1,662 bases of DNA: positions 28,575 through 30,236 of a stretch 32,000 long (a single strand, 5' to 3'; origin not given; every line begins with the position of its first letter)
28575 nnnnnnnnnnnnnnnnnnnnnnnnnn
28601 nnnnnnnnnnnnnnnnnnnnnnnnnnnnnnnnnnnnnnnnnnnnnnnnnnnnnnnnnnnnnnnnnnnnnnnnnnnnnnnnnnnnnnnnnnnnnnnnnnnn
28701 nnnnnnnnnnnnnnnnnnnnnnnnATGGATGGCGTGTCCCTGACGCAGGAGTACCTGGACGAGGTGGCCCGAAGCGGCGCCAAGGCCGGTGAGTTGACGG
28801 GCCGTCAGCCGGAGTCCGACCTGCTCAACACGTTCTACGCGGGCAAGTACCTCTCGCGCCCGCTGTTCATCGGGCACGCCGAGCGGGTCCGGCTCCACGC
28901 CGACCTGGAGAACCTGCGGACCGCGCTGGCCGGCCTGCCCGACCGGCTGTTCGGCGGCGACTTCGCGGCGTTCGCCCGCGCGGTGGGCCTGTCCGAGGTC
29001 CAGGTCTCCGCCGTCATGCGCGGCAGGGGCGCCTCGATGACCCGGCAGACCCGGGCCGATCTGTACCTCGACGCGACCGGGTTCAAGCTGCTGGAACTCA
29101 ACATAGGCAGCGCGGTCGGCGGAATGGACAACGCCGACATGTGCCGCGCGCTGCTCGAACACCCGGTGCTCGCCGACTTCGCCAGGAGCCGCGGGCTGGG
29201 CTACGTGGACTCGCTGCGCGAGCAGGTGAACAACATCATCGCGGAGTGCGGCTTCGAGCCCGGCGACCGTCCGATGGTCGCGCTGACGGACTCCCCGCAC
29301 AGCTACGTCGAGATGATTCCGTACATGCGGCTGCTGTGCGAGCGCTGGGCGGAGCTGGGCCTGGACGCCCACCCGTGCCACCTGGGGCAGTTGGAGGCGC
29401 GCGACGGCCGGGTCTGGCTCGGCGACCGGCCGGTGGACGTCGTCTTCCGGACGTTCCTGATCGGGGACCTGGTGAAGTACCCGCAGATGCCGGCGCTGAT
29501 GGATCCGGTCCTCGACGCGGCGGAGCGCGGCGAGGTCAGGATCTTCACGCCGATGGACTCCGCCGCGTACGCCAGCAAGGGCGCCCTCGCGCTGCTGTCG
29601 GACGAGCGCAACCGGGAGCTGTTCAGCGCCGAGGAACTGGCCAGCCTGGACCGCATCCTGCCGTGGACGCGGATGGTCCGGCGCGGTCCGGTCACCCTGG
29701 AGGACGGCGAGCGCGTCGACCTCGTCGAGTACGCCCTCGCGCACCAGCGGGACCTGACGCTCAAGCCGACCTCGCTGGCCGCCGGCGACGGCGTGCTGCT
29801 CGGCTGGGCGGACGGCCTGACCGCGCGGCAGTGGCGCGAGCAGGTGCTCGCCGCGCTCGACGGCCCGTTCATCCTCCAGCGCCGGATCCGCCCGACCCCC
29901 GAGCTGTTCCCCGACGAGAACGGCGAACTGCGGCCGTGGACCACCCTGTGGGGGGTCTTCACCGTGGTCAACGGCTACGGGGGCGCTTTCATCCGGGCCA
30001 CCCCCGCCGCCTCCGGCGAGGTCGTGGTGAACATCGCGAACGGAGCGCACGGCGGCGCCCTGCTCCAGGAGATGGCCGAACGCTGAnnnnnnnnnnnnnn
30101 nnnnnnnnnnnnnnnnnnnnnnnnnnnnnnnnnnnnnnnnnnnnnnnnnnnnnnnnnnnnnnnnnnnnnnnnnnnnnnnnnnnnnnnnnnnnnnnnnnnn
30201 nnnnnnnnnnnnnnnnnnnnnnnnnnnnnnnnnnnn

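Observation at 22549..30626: SARP-linked operon of aminotransferase, methyltransferase, ATP-grasp ligase and transporters: candidate NRPS-independent peptide cluster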

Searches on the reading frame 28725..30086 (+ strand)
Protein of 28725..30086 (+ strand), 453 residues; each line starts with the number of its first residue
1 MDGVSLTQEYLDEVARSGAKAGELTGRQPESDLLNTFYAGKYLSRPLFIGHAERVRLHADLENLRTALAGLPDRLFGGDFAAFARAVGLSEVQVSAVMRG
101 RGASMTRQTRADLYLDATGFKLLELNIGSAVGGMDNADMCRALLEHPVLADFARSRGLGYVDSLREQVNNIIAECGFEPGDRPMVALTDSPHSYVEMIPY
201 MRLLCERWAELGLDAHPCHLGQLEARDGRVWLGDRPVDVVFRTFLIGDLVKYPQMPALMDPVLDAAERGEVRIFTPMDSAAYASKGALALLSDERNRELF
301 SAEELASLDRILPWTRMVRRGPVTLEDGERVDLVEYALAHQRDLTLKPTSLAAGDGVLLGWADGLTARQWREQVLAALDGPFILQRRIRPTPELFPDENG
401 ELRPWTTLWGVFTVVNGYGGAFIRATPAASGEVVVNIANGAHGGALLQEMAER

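Call 5: search_protein_families(library=pfam, proteins=[window:28725-30086:+], max_evalue=0.01)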
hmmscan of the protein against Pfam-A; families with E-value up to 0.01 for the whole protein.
window:28725-30086:+ (453 aa): 0 families

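Call 6: search_protein_families(library=ncbifam, proteins=[window:28725-30086:+], max_evalue=0.01)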
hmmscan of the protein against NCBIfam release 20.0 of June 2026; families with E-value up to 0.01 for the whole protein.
window:28725-30086:+ (453 aa): 0 families

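Call 13: search_solved_structures(query=window:28725-30086:+, max_evalue=1)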
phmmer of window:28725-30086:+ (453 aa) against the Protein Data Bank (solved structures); distinct sequences matched with E-value up to 1: 3.
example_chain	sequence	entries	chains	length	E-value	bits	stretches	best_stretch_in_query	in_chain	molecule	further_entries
1ay9_A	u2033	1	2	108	0.93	11.4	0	354-400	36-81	UMUD PROTEIN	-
1umu_A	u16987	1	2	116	0.96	11.4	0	354-400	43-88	UMUD'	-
1i4v_A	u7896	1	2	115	0.99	11.4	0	354-400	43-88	UMUD' PROTEIN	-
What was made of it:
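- G6 has no sequence-level match to any curated family or solved structure (calls 5, 6, 13), so its assignment as a ligase rests on a predicted fold.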

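Call 15: find_homologous_proteins(query=window:28725-30086:+)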
Query window:28725-30086:+ (453 aa): 751 proteins with E <= 0.001 among 8000 candidates; the best 120 are listed.
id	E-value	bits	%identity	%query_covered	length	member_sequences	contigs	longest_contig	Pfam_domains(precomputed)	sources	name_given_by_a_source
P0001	0.0e+0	1021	100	100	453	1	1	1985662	-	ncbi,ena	-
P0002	3.0e-257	872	85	100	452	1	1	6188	-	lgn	-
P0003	1.1e-250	850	82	100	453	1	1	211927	-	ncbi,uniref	ncbi:hypothetical protein [Streptomyces sp. NPDC060031]|uniref:hypothetical protein n=1 Tax=Streptom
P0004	6.4e-246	834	81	99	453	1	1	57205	-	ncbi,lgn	ncbi:hypothetical protein [Streptomyces sp. NPDC002587]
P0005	3.5e-244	829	80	99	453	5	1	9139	-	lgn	-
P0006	1.6e-240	817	79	100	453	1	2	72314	-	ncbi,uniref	ncbi:hypothetical protein ACFWUW_33555 [Streptomyces sp. NPDC058655]|uniref:hypothetical protein n=1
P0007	1.9e-240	816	79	99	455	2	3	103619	-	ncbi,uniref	ncbi:hypothetical protein ACFVP3_38920 [Streptomyces sp. NPDC057806]|uniref:hypothetical protein n=1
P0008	2.5e-238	809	79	100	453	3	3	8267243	-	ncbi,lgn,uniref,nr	ncbi:hypothetical protein F4556_006127 [Kitasatospora gansuensis]|uniref:Circularly permuted ATP-gra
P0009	1.3e-237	807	78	100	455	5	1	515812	-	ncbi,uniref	ncbi:hypothetical protein [Streptomyces sp. NPDC101165]|uniref:hypothetical protein n=1 Tax=Streptom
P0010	3.0e-236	803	79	100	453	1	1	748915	-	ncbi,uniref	ncbi:hypothetical protein [Streptomyces sp. NPDC091268]|uniref:hypothetical protein n=1 Tax=Streptom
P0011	1.4e-228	777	76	100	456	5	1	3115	-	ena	-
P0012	2.9e-228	776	77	98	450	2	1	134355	-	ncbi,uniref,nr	ncbi:hypothetical protein Kpho02_55760 [Kitasatospora phosalacinea]|uniref:Uncharacterized protein n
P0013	2.6e-225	767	76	100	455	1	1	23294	-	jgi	jgi:hypothetical protein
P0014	3.8e-225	766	76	99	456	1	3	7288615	-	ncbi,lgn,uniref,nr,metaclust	ncbi:hypothetical protein SAMN05192558_11736 [Actinokineospora alba]|uniref:Glutathionylspermidine s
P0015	8.0e-218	742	73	99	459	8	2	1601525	-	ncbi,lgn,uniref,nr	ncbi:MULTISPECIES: hypothetical protein [unclassified Streptomyces]|uniref:hypothetical protein n=1 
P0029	4.1e-199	680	66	100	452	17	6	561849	-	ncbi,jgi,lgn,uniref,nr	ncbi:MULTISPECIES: hypothetical protein [unclassified Streptomyces]|jgi:hypothetical protein|uniref:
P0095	6.0e-183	627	63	100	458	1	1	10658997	-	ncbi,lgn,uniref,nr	ncbi:hypothetical protein [Streptomyces sp. NBC_01304]|uniref:hypothetical protein n=1 Tax=Streptomy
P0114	1.6e-179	616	62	99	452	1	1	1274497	-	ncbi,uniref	ncbi:hypothetical protein [Actinomadura gamaensis]|uniref:Circularly permuted type 2 ATP-grasp prote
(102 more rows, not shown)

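Call 16: find_encoding_contigs(protein=P0008, flank=10000, max_places=2)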
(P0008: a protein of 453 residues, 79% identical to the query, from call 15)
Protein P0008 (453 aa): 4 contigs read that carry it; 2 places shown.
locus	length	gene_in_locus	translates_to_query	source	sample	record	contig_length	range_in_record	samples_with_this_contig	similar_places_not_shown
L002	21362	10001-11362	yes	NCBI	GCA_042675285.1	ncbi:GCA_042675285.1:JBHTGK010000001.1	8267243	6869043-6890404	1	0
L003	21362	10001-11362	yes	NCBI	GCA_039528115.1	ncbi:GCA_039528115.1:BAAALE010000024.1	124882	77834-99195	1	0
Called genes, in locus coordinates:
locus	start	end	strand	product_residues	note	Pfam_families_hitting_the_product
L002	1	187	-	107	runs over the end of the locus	-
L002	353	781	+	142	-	PF19850:DUF6325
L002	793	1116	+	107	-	PF09851:SHOCT (weak)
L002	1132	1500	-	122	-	PF13424:TPR_12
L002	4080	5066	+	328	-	PF00155:Aminotran_1_2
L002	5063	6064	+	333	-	PF08241:Methyltransf_11, PF13649:Methyltransf_25, PF13847:Methyltransf_31 (weak)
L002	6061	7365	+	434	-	PF02655:ATP-grasp_3 (weak), PF02786:CPSase_L_D2 (faint), PF02222:ATP-grasp (weak), PF13535:ATP-grasp_4 (faint)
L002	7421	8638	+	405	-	PF05977:MFS_3 (weak), PF07690:MFS_1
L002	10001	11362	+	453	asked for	-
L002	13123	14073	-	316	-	PF19086:Terpene_syn_C_2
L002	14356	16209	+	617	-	PF13191:AAA_16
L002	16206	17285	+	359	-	PF00515:TPR_1 (faint), PF07719:TPR_2 (faint), PF13181:TPR_8 (faint), PF13374:TPR_10 (faint), PF13428:TPR_14 (faint), PF17874:TPR_MalT (faint), PF13424:TPR_12 (weak)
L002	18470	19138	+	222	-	PF01022:HTH_5, PF12840:HTH_20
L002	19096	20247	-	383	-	PF00042:Globin, PF00175:NAD_binding_1 (weak)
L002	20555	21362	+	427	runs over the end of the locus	PF01547:SBP_bac_1, PF13416:SBP_bac_8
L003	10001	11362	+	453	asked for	-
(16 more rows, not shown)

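Call 17: find_encoding_contigs(protein=P0014, flank=10000, max_places=2)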
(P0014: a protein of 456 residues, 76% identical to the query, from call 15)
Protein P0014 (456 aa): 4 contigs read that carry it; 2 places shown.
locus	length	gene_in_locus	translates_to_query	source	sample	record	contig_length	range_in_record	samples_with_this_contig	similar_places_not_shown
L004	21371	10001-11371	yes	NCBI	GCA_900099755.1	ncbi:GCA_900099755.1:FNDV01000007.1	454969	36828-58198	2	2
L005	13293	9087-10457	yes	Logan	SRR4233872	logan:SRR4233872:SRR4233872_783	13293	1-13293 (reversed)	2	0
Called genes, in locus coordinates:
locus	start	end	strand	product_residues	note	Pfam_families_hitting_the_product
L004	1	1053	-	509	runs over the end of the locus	PF01663:Phosphodiest, PF01676:Metalloenzyme (weak)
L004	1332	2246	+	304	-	PF00126:HTH_1, PF03466:LysR_substrate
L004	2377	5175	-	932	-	PF00486:Trans_reg_C, PF03704:BTAD, PF07719:TPR_2 (faint), PF13176:TPR_7 (faint), PF13191:AAA_16 (weak), PF13424:TPR_12 (weak), PF00515:TPR_1 (weak), PF13424:TPR_12, +2 more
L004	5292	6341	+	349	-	PF00155:Aminotran_1_2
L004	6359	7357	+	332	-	PF08241:Methyltransf_11, PF13649:Methyltransf_25, PF13847:Methyltransf_31 (weak)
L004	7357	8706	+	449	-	PF02222:ATP-grasp (faint), PF02786:CPSase_L_D2 (faint), PF13535:ATP-grasp_4 (faint)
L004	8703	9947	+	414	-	PF05977:MFS_3, PF07690:MFS_1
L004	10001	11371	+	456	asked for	-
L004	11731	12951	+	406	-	PF13205:Big_5 (faint), PF17964:Big_10, PF03734:YkuD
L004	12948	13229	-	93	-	PF13275:S4_2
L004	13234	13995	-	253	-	PF00089:Trypsin, PF13365:Trypsin_2 (weak)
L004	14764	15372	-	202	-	PF00929:RNase_T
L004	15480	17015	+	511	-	PF01935:DUF87, PF05872:HerA_C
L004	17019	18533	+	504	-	PF04107:GCS2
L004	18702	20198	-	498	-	PF03703:bPH_2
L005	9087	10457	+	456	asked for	-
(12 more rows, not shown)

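Call 18: find_encoding_contigs(protein=P0095, flank=10000, max_places=2)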
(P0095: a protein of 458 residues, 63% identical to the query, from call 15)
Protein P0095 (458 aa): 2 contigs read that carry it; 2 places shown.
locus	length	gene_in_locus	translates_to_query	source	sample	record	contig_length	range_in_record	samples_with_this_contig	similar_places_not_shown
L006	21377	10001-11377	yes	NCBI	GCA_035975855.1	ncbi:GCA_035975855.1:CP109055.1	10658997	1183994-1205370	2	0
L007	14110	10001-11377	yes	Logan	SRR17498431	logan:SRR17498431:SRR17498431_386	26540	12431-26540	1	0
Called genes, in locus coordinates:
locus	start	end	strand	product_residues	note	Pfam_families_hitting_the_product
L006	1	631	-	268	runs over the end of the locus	PF04199:Cyclase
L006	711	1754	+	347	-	PF00793:DAHP_synth_1, PF03102:NeuB (weak)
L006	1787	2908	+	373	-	PF00501:AMP-binding (weak)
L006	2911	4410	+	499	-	PF00425:Chorismate_bind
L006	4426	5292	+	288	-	-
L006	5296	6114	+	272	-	PF00731:AIRC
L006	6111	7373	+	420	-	PF01969:Ni_insertion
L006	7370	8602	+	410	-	PF01266:DAO (faint), PF07992:Pyr_redox_2, PF13241:NAD_binding_7 (faint), PF13450:NAD_binding_8 (faint), PF00070:Pyr_redox, PF14759:Reductase_C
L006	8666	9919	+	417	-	PF07690:MFS_1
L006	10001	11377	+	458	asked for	-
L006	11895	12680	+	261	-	PF00196:GerE (faint)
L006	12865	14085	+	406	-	PF00296:Bac_luciferase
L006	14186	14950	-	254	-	PF01925:TauE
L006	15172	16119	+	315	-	PF00126:HTH_1, PF03466:LysR_substrate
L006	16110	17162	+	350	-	PF13489:Methyltransf_23 (faint), PF13679:Methyltransf_32 (weak), PF08241:Methyltransf_11 (weak), PF08242:Methyltransf_12 (weak), PF13649:Methyltransf_25, PF13847:Methyltransf_31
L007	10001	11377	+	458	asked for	-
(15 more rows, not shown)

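Call 27: search_protein_families(library=pfam, alignment_id=A2, max_evalue=1)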
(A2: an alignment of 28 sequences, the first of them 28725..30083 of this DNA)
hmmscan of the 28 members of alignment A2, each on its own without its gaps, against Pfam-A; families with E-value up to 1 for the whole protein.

A. member 1, window:28725-30083:+ (453 aa): 0 families

B. families by the number of members that match (of 28 scanned): 9 families
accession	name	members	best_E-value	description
PF14403.11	CP_ATPgrasp_2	6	0.0017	Circularly permuted ATP-grasp type 2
PF04174.18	CP_ATPgrasp_1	5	0.0042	A circularly permuted ATPgrasp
PF03738.19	GSP_synth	3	4e-06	Glutathionylspermidine synthase preATP-grasp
PF13560.12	HTH_31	3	0.015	Helix-turn-helix domain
PF03445.19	DUF294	2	0.071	Putative nucleotidyltransferase DUF294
PF01381.28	HTH_3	1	0.11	Helix-turn-helix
PF02955.21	GSH-S_ATP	1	0.13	Prokaryotic glutathione synthetase, ATP-grasp domain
PF09075.15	STb_secrete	1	0.21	Heat-stable enterotoxin B, secretory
PF11303.13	DUF3105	1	0.28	Protein of unknown function (DUF3105)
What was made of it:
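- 28725..30086 (+): Gene 6 ('G6'): second amide ligase (453 aa), a circularly permuted ATP-grasp with the glutathione synthetase / glutathionylspermidine synthetase fold. It belongs to no curated family. Some homologues give weak CP_ATPgrasp_1/2 and GSP_synth hits (call 27).
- G6 gives no LanB/PEARL Pfam hit (calls 5, 27).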

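Call 35: predict_structure(alignment_id=A2)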
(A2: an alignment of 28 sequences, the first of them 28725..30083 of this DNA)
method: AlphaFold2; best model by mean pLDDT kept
length: 453 residues; sequences in the alignment: 28
mean_pLDDT: 90.7   pTM: 0.90
mean pLDDT of the five models: 90.7, 90.0, 89.7, 88.1, 87.9
residues with pLDDT >= 90: 349; 70-90: 76; 50-70: 23; < 50: 5
segments of 3 or more residues with pLDDT < 50: 355-357
pLDDT, mean of each block of 10 residues (from residue 1): 94 95 92 90 95 96 97 96 95 93 89 91 85 87 95 96 94 92 95 91 95 96 96 97 88 91 95 91 94 94 97 94 93 96 87 53 81 93 88 93 93 93 86 55 92 65
secondary structure, 60 per line:
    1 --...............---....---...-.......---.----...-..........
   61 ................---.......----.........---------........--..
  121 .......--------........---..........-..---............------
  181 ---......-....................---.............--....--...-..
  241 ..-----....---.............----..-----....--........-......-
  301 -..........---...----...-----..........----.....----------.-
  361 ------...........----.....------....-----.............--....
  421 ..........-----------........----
elements in order: H3-17 H21-24 H32-38 E47-49 H51-76 H80-86 H91-99 E109-116 E119-127 H136-143 H147-156 H163-174 E184-189 H191-210 E214-219 E223-226 E229-232 E235-237 E239-242 H248-251 H255-267 H279-282 H285-292 H294-299 H302-311 E315-317 E322-324 E330-332 H333-339 E344-348 H367-377 E382-386 E393-396 E402-414 E417-427 E442-449
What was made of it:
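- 28725..30086 (+): AF2 pLDDT 90.7 (call 35).
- On Glutathione synthetase / glutathionylspermidine synthetase-like circularly permuted ATP-grasp ligases (gene 6): The model has pLDDT 90.7 (call 35).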

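Call 37: fold_search(model_id=the predicted structure, library=pdb)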
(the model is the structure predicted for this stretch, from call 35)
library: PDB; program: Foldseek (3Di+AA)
matches with E <= 10: 685; with E <= 0.001: 40
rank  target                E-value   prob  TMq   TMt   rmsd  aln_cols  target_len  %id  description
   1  8fbz_A                4.8e-17  1.00  0.61  0.60   7.9       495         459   15  Crystal Structure of apo human Glutathione Synthetase Y270E (released 2024-05-08)
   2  8fbz_B                1.1e-16  1.00  0.61  0.60   7.2       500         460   16  Crystal Structure of apo human Glutathione Synthetase Y270E (released 2024-05-08)
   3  2hgs                  5.8e-16  1.00  0.60  0.58   7.7       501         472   14  HUMAN GLUTATHIONE SYNTHETASE (released 1999-06-22)
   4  3kal_B                7.7e-16  1.00  0.58  0.56   8.1       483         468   15  Structure of homoglutathione synthetase from Glycine max in closed conformation with homoglutathione, ADP, a sulfate i (released 2009-12-22)
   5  3kal_A                2.1e-15  1.00  0.59  0.57   7.8       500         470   14  Structure of homoglutathione synthetase from Glycine max in closed conformation with homoglutathione, ADP, a sulfate i (released 2009-12-22)
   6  5oes_E                2.5e-15  1.00  0.55  0.55   8.3       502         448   14  The structure of a glutathione synthetase (StGSS1) from Solanum tuberosum in ADP and y-EC bound closed conformation. (released 2018-04-25)
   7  5oes_C                8.3e-15  1.00  0.57  0.57   7.9       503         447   15  The structure of a glutathione synthetase (StGSS1) from Solanum tuberosum in ADP and y-EC bound closed conformation. (released 2018-04-25)
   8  5oes_F                8.8e-15  1.00  0.55  0.55   8.1       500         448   14  The structure of a glutathione synthetase (StGSS1) from Solanum tuberosum in ADP and y-EC bound closed conformation. (released 2018-04-25)
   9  5oes_B                1.1e-14  1.00  0.54  0.55   8.3       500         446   14  The structure of a glutathione synthetase (StGSS1) from Solanum tuberosum in ADP and y-EC bound closed conformation. (released 2018-04-25)
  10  3n6x                  1.3e-14  1.00  0.63  0.63   6.6       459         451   15  Crystal structure of a Putative glutathionylspermidine synthase (Mfla_0391) from METHYLOBACILLUS FLAGELLATUS KT at 2.35  (released 2010-06-09)
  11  5oes_D                1.6e-14  1.00  0.54  0.55   8.3       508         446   14  The structure of a glutathione synthetase (StGSS1) from Solanum tuberosum in ADP and y-EC bound closed conformation. (released 2018-04-25)
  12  5oes_A                1.9e-14  1.00  0.54  0.55   8.2       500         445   14  The structure of a glutathione synthetase (StGSS1) from Solanum tuberosum in ADP and y-EC bound closed conformation. (released 2018-04-25)
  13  5oev_A                2.3e-14  1.00  0.57  0.57   7.7       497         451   15  The structure of a glutathione synthetase like-effector (GSS22) from Globodera pallida in apoform. (released 2018-04-25)
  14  3kaj_B                2.7e-14  1.00  0.58  0.59   8.2       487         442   15  Apoenzyme structure of homoglutathione synthetase from Glycine max in open conformation (released 2009-12-22)
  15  5oev_D                4.3e-14  1.00  0.57  0.58   8.1       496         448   16  The structure of a glutathione synthetase like-effector (GSS22) from Globodera pallida in apoform. (released 2018-04-25)
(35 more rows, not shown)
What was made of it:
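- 28725..30086 (+): Foldseek finds human, plant and yeast glutathione synthetase at 5e-17 to 1e-13, putative GspS 3n6x, E. coli GspS, and YgiC/YjfC (call 37).
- On Glutathione synthetase / glutathionylspermidine synthetase-like circularly permuted ATP-grasp ligases (gene 6): Forty PDB matches have E<=1e-3, and all are GS, homo-GS, GspS, YgiC/YjfC or 3n6x (call 37).
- Closest known: Glutathione synthetase. Same: Gene 6 has the same circularly permuted ATP-grasp fold (call 37).
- It has the glutathione synthetase / GspS fold at E about 1e-17 to 1e-12 (call 37).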

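Call 38: find_encoding_contigs(protein=P0015, flank=10000, max_places=1)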
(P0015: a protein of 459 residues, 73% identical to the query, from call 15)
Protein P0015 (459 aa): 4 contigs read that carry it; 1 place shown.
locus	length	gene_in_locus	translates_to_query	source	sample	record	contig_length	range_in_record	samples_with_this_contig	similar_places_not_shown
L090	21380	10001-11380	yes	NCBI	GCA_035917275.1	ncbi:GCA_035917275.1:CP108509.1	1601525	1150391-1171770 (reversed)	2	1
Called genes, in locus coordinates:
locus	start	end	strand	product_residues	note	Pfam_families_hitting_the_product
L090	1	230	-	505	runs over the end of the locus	PF00672:HAMP, PF00512:HisKA, PF02518:HATPase_c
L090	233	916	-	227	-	PF00072:Response_reg, PF00486:Trans_reg_C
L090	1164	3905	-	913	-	PF00486:Trans_reg_C, PF03704:BTAD, PF13191:AAA_16, PF13424:TPR_12, PF00515:TPR_1 (weak), PF13424:TPR_12, PF00515:TPR_1 (weak), PF13424:TPR_12, +7 more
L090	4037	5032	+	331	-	PF00155:Aminotran_1_2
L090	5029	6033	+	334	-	PF08241:Methyltransf_11 (weak), PF13649:Methyltransf_25, PF13847:Methyltransf_31 (weak)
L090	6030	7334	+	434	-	PF02655:ATP-grasp_3 (faint), PF02222:ATP-grasp (weak), PF13535:ATP-grasp_4 (faint)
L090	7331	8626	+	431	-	PF05977:MFS_3, PF07690:MFS_1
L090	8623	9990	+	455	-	PF00324:AA_permease, PF13520:AA_permease_2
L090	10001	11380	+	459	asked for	-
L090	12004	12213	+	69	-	PF03621:MbtH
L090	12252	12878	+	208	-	-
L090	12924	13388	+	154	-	PF02310:B12-binding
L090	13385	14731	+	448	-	PF06368:Met_asp_mut_E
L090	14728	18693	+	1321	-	-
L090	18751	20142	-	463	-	PF05977:MFS_3, PF07690:MFS_1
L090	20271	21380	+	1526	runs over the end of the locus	PF00668:Condensation, PF00501:AMP-binding, PF05401:NodS (weak), PF08241:Methyltransf_11, PF08242:Methyltransf_12, PF13489:Methyltransf_23, PF13649:Methyltransf_25, PF00550:PP-binding, +2 more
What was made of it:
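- On NRPS / PKS / RiPP cluster: An NRPS seen in L090 belongs to a neighbouring, non-conserved cluster (call 38).
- Genes overlap or lie within 14 nt of each other in the relatives (calls 16, 38).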

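Call 39: find_encoding_contigs(protein=P0029, flank=10000, max_places=1)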
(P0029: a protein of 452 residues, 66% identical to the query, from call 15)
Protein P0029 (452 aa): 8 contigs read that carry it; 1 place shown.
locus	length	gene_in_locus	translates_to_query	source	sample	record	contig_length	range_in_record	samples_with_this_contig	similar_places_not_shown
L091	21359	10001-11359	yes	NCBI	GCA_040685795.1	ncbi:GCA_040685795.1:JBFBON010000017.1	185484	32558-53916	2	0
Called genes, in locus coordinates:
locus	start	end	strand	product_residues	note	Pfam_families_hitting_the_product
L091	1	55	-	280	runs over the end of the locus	PF00248:Aldo_ket_red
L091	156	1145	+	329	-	PF19361:DUF5937 (faint), PF12840:HTH_20 (faint), PF01022:HTH_5 (weak)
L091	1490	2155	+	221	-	PF04199:Cyclase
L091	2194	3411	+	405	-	PF04015:DUF362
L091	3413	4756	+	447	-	PF00171:Aldedh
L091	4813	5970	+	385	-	PF27188:SfmD_perox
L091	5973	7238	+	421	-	PF13535:ATP-grasp_4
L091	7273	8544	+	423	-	PF07690:MFS_1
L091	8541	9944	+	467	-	PF01565:FAD_binding_4, PF02913:FAD-oxidase_C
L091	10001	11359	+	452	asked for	-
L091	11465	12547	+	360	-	PF00155:Aminotran_1_2, PF01053:Cys_Met_Meta_PP (weak)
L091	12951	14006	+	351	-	PF00793:DAHP_synth_1, PF03102:NeuB (weak)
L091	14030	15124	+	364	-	PF00501:AMP-binding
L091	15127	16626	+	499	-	PF00425:Chorismate_bind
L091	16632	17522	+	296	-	-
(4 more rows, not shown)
